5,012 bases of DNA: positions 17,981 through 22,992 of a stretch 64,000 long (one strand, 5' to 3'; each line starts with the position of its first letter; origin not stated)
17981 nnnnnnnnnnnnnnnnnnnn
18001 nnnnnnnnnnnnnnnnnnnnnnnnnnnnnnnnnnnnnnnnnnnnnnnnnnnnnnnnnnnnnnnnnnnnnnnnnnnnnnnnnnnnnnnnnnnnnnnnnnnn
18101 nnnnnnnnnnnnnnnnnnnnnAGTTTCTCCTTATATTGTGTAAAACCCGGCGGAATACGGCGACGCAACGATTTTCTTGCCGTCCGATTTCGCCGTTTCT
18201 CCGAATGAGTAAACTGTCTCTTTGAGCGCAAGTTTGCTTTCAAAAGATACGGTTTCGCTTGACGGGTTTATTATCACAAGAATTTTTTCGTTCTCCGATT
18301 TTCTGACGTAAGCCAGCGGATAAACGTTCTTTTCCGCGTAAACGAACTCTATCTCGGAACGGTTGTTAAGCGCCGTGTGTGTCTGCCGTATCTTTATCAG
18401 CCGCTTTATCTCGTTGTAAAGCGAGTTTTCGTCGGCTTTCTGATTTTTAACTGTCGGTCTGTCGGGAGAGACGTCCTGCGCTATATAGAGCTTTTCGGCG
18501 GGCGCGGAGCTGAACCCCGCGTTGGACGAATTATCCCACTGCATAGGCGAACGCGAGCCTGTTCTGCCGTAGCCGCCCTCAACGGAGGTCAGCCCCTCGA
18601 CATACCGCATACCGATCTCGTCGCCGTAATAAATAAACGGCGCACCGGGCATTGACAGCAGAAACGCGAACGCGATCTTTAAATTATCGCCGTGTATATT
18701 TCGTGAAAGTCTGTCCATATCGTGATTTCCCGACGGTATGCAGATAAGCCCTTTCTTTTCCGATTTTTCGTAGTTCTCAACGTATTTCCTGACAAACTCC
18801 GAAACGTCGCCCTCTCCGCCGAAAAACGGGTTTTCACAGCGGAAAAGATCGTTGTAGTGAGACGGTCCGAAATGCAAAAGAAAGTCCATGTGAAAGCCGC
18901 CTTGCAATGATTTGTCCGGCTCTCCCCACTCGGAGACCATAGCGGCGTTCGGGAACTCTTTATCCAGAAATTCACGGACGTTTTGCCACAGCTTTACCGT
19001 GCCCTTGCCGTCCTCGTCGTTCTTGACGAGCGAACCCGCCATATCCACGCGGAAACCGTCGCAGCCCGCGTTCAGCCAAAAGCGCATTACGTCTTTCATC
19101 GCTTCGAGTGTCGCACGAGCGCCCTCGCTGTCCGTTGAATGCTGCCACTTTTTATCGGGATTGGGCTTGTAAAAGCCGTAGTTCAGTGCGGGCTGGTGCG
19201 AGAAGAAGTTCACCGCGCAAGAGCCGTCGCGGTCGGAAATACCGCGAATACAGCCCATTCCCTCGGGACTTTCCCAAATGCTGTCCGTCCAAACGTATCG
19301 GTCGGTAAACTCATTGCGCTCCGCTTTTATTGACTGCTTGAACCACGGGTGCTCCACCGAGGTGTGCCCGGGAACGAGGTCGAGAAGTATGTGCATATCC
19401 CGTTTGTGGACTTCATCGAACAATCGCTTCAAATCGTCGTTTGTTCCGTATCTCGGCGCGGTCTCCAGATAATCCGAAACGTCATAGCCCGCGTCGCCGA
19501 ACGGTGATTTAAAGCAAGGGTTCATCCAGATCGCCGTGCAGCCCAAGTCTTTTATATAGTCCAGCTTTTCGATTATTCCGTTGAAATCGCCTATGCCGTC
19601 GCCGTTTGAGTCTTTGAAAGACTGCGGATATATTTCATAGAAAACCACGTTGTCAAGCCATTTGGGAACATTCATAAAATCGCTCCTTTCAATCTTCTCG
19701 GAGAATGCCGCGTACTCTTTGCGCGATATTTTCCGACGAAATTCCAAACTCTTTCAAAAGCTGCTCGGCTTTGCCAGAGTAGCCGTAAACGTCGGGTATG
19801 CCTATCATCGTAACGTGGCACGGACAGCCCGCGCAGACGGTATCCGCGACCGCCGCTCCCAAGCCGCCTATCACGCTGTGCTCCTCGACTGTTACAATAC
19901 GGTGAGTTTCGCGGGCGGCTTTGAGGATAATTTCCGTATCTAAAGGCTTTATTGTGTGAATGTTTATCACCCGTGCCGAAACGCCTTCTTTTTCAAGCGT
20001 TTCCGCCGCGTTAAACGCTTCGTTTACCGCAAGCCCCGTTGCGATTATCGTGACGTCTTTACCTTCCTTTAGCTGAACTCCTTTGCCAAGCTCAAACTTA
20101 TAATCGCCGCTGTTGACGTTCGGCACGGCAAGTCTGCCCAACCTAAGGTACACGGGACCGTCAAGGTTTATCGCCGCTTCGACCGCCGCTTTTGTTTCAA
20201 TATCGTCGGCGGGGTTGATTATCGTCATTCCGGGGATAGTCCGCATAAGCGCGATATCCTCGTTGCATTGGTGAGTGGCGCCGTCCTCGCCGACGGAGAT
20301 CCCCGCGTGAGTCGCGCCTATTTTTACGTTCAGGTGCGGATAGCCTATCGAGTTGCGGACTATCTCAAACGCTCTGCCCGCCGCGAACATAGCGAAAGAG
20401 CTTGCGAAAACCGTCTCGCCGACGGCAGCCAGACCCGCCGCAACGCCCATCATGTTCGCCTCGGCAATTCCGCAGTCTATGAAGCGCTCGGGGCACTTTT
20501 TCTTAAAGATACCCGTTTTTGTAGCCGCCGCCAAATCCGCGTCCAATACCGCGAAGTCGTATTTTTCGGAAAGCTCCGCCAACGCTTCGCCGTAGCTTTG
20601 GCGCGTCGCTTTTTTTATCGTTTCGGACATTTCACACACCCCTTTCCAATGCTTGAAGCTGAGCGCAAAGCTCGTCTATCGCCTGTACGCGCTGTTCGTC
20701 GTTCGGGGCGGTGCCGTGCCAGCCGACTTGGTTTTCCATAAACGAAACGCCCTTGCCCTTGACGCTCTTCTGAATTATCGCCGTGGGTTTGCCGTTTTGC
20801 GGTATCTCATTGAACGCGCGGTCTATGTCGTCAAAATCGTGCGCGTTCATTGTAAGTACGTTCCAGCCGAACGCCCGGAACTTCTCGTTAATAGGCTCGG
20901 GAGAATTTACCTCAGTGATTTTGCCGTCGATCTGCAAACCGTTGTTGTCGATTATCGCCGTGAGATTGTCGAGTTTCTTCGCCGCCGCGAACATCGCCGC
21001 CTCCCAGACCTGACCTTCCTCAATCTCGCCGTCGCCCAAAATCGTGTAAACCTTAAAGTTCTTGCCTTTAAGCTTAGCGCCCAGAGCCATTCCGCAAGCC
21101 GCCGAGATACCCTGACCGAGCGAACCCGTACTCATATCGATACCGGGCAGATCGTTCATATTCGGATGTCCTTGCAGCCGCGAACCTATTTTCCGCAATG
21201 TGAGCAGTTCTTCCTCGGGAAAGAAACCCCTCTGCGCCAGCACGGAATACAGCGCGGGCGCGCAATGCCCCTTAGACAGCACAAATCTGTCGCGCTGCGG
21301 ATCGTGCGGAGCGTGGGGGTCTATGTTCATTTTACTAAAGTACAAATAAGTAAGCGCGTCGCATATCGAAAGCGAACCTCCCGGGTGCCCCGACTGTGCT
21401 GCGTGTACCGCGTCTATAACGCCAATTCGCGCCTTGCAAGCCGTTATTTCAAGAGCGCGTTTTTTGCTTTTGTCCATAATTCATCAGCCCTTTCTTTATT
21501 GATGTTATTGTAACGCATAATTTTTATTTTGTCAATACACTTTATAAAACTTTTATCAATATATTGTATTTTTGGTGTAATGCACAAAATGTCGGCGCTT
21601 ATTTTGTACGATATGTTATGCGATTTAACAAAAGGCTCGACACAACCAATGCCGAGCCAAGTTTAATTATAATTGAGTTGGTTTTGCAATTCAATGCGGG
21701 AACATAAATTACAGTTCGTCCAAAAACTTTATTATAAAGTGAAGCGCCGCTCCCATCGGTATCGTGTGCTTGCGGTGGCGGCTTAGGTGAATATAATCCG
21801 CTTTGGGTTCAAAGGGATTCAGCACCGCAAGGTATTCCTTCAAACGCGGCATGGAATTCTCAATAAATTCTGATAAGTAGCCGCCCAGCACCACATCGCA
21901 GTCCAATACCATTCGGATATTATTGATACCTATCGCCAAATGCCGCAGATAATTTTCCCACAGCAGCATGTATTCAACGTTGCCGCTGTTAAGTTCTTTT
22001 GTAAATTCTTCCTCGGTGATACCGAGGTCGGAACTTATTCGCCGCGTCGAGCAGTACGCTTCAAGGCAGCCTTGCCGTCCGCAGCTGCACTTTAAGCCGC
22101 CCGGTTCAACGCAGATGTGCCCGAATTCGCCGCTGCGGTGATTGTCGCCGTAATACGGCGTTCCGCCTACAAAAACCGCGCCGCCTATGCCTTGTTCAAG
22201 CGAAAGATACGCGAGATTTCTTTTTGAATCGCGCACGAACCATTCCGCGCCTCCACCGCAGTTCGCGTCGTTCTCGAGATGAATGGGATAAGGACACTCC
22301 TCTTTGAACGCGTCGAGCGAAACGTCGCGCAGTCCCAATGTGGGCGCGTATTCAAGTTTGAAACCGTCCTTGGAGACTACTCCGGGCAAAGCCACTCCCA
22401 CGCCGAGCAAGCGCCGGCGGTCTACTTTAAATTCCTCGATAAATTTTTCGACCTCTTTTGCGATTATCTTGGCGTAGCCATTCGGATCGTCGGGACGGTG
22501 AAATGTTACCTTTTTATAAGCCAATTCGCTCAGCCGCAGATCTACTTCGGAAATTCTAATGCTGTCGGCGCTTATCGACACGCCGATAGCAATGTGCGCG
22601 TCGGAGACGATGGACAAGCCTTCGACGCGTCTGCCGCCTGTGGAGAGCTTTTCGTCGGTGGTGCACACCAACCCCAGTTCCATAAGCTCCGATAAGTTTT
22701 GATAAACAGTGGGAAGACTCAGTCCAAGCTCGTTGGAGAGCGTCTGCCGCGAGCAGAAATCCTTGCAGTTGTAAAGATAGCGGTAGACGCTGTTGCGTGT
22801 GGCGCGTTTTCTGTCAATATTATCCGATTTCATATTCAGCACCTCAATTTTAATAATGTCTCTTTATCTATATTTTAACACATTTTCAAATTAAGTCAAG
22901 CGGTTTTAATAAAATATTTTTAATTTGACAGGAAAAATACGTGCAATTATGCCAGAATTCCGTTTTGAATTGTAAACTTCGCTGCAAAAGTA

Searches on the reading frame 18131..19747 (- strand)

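Call 5: search_protein_families(library=pfam, proteins=[window:18131-19747:-], max_evalue=0.01)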
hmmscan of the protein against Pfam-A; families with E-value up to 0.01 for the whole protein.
window:18131-19747:- (538 aa): 3 families
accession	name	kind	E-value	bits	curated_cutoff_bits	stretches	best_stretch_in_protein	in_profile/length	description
PF00128.31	Alpha-amylase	-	1.5e-81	275.4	22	1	39-461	2-444/446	Alpha amylase, catalytic domain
PF16657.11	Malt_amylase_C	-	1.1e-05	25.8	27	1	466-513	3-50/75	Maltogenic Amylase, C-terminal domain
PF23915.1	SusG_C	-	3e-05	24.7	27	1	478-532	2-59/62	Alpha-amylase SusG C-terminal domain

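Call 6: search_protein_families(library=ncbifam, proteins=[window:18131-19747:-], max_evalue=0.01)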
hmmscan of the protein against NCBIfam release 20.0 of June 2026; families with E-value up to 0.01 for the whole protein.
window:18131-19747:- (538 aa): 39 families (the best 25 are shown)
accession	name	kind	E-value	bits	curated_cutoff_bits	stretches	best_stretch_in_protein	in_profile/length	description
TIGR02456.1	treS_nterm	equivalog_domain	7.2e-83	278.9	678.35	2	29-274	1-240/539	maltose alpha-D-glucosyltransferase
NF051899.1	BetGalacBglAAgro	equivalog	2.8e-74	250.4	900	2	30-237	2-199/537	beta-galactosidase BglA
TIGR02403.1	trehalose_treC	equivalog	2.3e-71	241.1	799.05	2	32-243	3-201/544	alpha,alpha-phosphotrehalase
NF008183.0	PRK10933.1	subfamily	2.1e-60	205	535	2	25-244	2-209/551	alpha,alpha-phosphotrehalase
NF008051.0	PRK10785.1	equivalog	3.1e-45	154.5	568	3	53-143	176-265/607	maltodextrin glucosidase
NF041321.1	Alpha-amyl_MalA_Halo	equivalog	1.4e-40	139.3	875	3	12-156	238-382/666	alpha-amylase MalA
NF041090.1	Cyc-maltodext_AglB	equivalog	6.3e-40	137.3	540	3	53-156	62-163/470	cyclomaltodextrinase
NF011083.0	PRK14510.1-2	equivalog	2.3e-20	71.8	1322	1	53-137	220-303/1186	bifunctional glycogen debranching protein GlgX/4-alpha-glucanotransferase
TIGR02402.1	trehalose_TreZ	equivalog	2.6e-17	62.4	538.8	1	31-128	92-185/545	malto-oligosyltrehalose trehalohydrolase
NF003811.1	PRK05402.1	equivalog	3.5e-15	55.6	741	1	30-129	137-237/619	1,4-alpha-glucan branching protein GlgB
NF008967.0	PRK12313.1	equivalog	5.1e-15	54.8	577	1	33-135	147-251/633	1,4-alpha-glucan branching protein GlgB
TIGR02401.1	trehalose_TreY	equivalog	1.9e-14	52.9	498.65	1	55-145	15-109/838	malto-oligosyltrehalose synthase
NF007051.0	PRK09505.1-1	equivalog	4.4e-13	48.1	864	1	53-129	236-326/686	alpha-amylase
NF007060.0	PRK09505.2-5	equivalog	4.9e-13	48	790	2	53-129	232-322/690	alpha-amylase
NF006970.0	PRK09441.1-3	equivalog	5e-13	48.5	516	1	55-155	57-160/466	alpha-amylase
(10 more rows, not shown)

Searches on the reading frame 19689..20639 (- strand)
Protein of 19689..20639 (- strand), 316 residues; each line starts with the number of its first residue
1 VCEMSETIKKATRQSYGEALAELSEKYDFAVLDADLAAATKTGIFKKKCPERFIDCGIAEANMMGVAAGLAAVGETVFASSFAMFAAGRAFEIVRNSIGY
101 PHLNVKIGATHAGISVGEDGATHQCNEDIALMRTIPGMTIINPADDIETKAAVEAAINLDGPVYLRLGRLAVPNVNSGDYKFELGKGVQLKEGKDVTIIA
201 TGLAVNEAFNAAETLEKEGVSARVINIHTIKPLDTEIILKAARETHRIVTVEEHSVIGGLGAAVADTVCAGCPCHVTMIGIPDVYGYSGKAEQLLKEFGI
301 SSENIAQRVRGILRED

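Call 5: search_protein_families(library=pfam, proteins=[window:19689-20639:-], max_evalue=0.01)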
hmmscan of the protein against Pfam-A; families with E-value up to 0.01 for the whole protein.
window:19689-20639:- (316 aa): 5 families
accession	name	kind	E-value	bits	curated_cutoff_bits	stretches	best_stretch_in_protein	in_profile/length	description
PF02779.29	Transket_pyr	-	2.1e-40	138.6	27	1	10-172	3-172/174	Transketolase, pyrimidine binding domain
PF02780.25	Transketolase_C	-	3.2e-36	124.4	25.9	1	185-305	1-124/124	Transketolase, C-terminal domain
PF22613.1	Transketolase_C_1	-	1.3e-09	38.7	27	1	192-300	10-112/113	Transketolase-like TK C-terminal domain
PF17147.9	PFOR_II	-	0.00016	22.4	27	1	195-267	2-74/102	Pyruvate:ferredoxin oxidoreductase core domain II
PF12328.13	Rpp20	-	0.0059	17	24.6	0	183-234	36-87/118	Rpp20 subunit of nuclear RNase MRP and P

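Call 6: search_protein_families(library=ncbifam, proteins=[window:19689-20639:-], max_evalue=0.01)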
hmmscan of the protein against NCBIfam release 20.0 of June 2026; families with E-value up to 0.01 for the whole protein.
window:19689-20639:- (316 aa): 14 families
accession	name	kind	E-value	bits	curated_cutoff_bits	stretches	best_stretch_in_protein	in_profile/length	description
NF004559.0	PRK05899.2-5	equivalog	6.1e-86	289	488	1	5-314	313-625/627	transketolase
NF004556.0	PRK05899.2-2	equivalog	1.6e-56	191.9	575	1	7-313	319-638/639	transketolase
TIGR00204.1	dxs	equivalog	5.7e-53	180.4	465.95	1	13-312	313-614/616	1-deoxy-D-xylulose-5-phosphate synthase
NF003933.0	PRK05444.2-2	equivalog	1.2e-40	139.6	395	1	10-311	289-603/606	1-deoxy-D-xylulose-5-phosphate synthase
TIGR00232.1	tktlase_bact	equivalog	1.8e-36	125.7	682.25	1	9-312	348-652/654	transketolase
NF008968.0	PRK12315.1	subfamily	4.8e-30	104.4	510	1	21-312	291-580/582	1-deoxy-D-xylulose-5-phosphate synthase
NF004558.0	PRK05899.2-4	equivalog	2.2e-29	102.4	788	1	20-311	354-648/651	transketolase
NF006667.0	PRK09212.1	subfamily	9e-29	100.4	321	1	41-268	41-276/327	pyruvate dehydrogenase complex E1 component subunit beta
NF008854.0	PRK11892.1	equivalog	1.5e-26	93.1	454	1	38-269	174-416/464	pyruvate dehydrogenase complex E1 component subunit beta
NF007201.0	PRK09622.1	equivalog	1.1e-06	27.8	590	1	182-288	257-362/405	2-oxoacid:ferredoxin oxidoreductase subunit alpha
NF041170.1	Oxoac_fdxalpha_Archa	equivalog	4.6e-05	22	800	1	192-254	518-581/636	2-oxoacid:ferredoxin oxidoreductase subunit alpha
NF006412.0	PRK08659.1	equivalog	0.00011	21.5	411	1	192-265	273-344/378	2-oxoacid:acceptor oxidoreductase subunit alpha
TIGR03336.1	IOR_alpha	equivalog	0.00013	20.4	650.9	1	189-257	227-291/595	indolepyruvate ferredoxin oxidoreductase subunit alpha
TIGR03710.1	OAFO_sf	subfamily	0.00092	17.9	482.75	1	191-253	461-522/561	2-oxoacid:acceptor oxidoreductase subunit alpha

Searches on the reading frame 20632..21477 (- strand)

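Call 5: search_protein_families(library=pfam, proteins=[window:20632-21477:-], max_evalue=0.01)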
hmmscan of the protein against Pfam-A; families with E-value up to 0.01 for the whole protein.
window:20632-21477:- (281 aa): 5 families
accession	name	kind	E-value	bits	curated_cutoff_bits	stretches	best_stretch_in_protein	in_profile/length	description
PF00456.26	Transketolase_N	-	1e-55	189.5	22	1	15-262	8-267/334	Transketolase, thiamine diphosphate binding domain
PF13292.11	DXP_synthase_N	-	3.1e-11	43.5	21.2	1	7-188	16-180/274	1-deoxy-D-xylulose-5-phosphate synthase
PF00676.26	E1_dh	-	3.1e-09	36.7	22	1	117-220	100-202/300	Dehydrogenase E1 component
PF09364.15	XFP_N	-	4.2e-07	29.5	23.7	1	109-225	131-247/364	XFP N-terminal domain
PF02775.26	TPP_enzyme_C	-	7.5e-05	23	21.9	1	117-234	27-149/151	Thiamine pyrophosphate enzyme, C-terminal TPP binding domain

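Call 6: search_protein_families(library=ncbifam, proteins=[window:20632-21477:-], max_evalue=0.01)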
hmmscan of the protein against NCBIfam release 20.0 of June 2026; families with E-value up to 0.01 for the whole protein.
window:20632-21477:- (281 aa): 17 families
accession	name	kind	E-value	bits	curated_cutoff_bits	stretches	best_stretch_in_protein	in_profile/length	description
NF004559.0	PRK05899.2-5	equivalog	1.2e-95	321.1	488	1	5-273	14-282/627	transketolase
NF004556.0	PRK05899.2-2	equivalog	2.1e-82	277.4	575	1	2-273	10-279/639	transketolase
TIGR00232.1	tktlase_bact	equivalog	4e-59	200.6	682.25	1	17-265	8-268/654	transketolase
NF004558.0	PRK05899.2-4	equivalog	5e-52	177.2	788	1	11-262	7-262/651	transketolase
TIGR00759.1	aceE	equivalog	3.8e-15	54.9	859.9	1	29-208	97-287/885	pyruvate dehydrogenase (acetyl-transferring), homodimeric type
TIGR00204.1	dxs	equivalog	3.9e-13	48.8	465.95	1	6-189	15-181/616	1-deoxy-D-xylulose-5-phosphate synthase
TIGR03186.1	AKGDH_not_PDH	exception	1.9e-11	43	1408.3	1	55-209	123-288/889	alpha-ketoglutarate dehydrogenase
TIGR03182.1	PDH_E1_alph_y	equivalog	8.8e-11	41.3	393.85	1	118-230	110-225/315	pyruvate dehydrogenase (acetyl-transferring) E1 component subunit alpha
NF003616.0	PRK05261.1-1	subfamily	1.7e-10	39.8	777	1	98-263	119-295/788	phosphoketolase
NF008968.0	PRK12315.1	subfamily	1.3e-09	36.9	510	1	121-262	117-268/582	1-deoxy-D-xylulose-5-phosphate synthase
NF003933.0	PRK05444.2-2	equivalog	1.6e-09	36.9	395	1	115-263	115-274/606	1-deoxy-D-xylulose-5-phosphate synthase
TIGR03181.1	PDH_E1_alph_x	equivalog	2.2e-08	33.4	411.35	1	120-211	124-214/341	pyruvate dehydrogenase (acetyl-transferring) E1 component subunit alpha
NF003618.0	PRK05261.1-3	subfamily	0.00013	20.4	1199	1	110-220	136-247/789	phosphoketolase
NF003619.0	PRK05261.1-4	subfamily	0.00014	19.9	962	1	111-225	145-259/799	phosphoketolase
NF003621.0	PRK05261.1-6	subfamily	0.00063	17.9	1295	1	111-223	141-253/801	phosphoketolase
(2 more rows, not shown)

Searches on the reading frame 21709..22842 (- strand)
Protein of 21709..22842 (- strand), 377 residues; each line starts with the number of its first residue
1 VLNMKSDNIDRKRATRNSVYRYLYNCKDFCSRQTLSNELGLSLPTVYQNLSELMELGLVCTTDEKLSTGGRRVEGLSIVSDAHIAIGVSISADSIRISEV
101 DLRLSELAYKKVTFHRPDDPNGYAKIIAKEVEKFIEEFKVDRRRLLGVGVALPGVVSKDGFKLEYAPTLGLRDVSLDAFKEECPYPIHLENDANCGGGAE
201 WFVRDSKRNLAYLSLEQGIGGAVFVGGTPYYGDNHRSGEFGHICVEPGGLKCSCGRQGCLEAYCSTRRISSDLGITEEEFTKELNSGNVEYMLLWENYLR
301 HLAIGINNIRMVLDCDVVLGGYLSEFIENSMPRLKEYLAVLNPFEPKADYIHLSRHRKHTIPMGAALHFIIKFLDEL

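Call 5: search_protein_families(library=pfam, proteins=[window:21709-22842:-], max_evalue=0.01)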
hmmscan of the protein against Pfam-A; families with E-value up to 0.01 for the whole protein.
window:21709-22842:- (377 aa): 7 families
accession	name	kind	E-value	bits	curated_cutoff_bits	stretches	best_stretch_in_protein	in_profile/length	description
PF00480.26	ROK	-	7.6e-38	131.1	22.9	1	86-366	2-288/294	ROK family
PF13412.12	HTH_24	-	0.00077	19.4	21.9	1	30-59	18-47/48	Winged helix-turn-helix DNA-binding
PF09339.16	HTH_IclR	-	0.0028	17.8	22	0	34-59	23-48/52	IclR helix-turn-helix domain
PF13545.12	HTH_Crp_2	-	0.0034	17.8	27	0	30-60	23-53/70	Crp-like helix-turn-helix domain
PF01325.25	Fe_dep_repress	-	0.0073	16.9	26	0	26-61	19-54/60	Iron dependent repressor, N-terminal DNA binding domain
PF12840.13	HTH_20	-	0.0079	16.6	27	0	16-59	6-48/51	Helix-turn-helix domain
PF01022.26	HTH_5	-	0.0092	16.3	22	0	35-59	21-45/47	Bacterial regulatory protein, arsR family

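Call 6: search_protein_families(library=ncbifam, proteins=[window:21709-22842:-], max_evalue=0.01)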
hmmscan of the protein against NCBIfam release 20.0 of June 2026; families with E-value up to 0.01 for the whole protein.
window:21709-22842:- (377 aa): 15 families
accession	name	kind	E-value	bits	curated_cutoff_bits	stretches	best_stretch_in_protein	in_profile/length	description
NF047937.1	TransRegNagC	equivalog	1.9e-31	109.7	650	1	12-270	9-268/399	DNA-binding transcriptional regulator NagC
TIGR00744.1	ROK_glcA_fam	subfamily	3.3e-24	85.7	260.35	1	86-269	1-186/318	ROK family glucokinase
NF049930.1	TransRegMlc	equivalog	1.9e-22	80.1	530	1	10-270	11-274/405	sugar metabolism global transcriptional regulator Mlc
NF007251.0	PRK09698.1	equivalog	1.1e-19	70.8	253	1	83-321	6-246/304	allose kinase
NF047821.1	NactlManKinNanK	equivalog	1.1e-18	67.8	450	1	170-367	82-284/288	N-acetylmannosamine kinase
NF003461.0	PRK05082.1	subfamily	5.1e-18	65.5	283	1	125-367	39-284/291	N-acetylmannosamine kinase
NF009835.0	PRK13310.1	equivalog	4.5e-16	59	380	1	87-328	4-262/303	N-acetylglucosamine kinase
NF042998.1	bglucokin_BglK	equivalog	2.6e-11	43.3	550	1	172-369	82-285/291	beta-glucoside kinase BglK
NF007108.0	PRK09557.1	equivalog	1.8e-10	40.6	443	1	115-325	28-257/303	fructokinase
NF045551.1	GK_Pyrobac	equivalog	5.7e-10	39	500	1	182-344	85-261/294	ATP-dependent glucokinase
NF009836.0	PRK13311.1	equivalog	2.5e-07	30.2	551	1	92-268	9-193/256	N-acetyl-D-glucosamine kinase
NF045942.1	PolPhglucPhase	equivalog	1.4e-06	28.3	250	1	85-246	2-157/242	polyphosphate--glucose phosphotransferase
NF045550.1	FrctkaseScrK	equivalog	0.0011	18.5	400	1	176-284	92-205/293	fructokinase ScrK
NF040939.2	trans_reg_lrs14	equivalog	0.0028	17.7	90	1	18-71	25-78/103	Lrs14 family HTH-type transcriptional regulator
NF053606.1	Sta1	subfamily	0.0034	17.4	80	1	18-72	24-77/100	Sta1 family transcriptional regulator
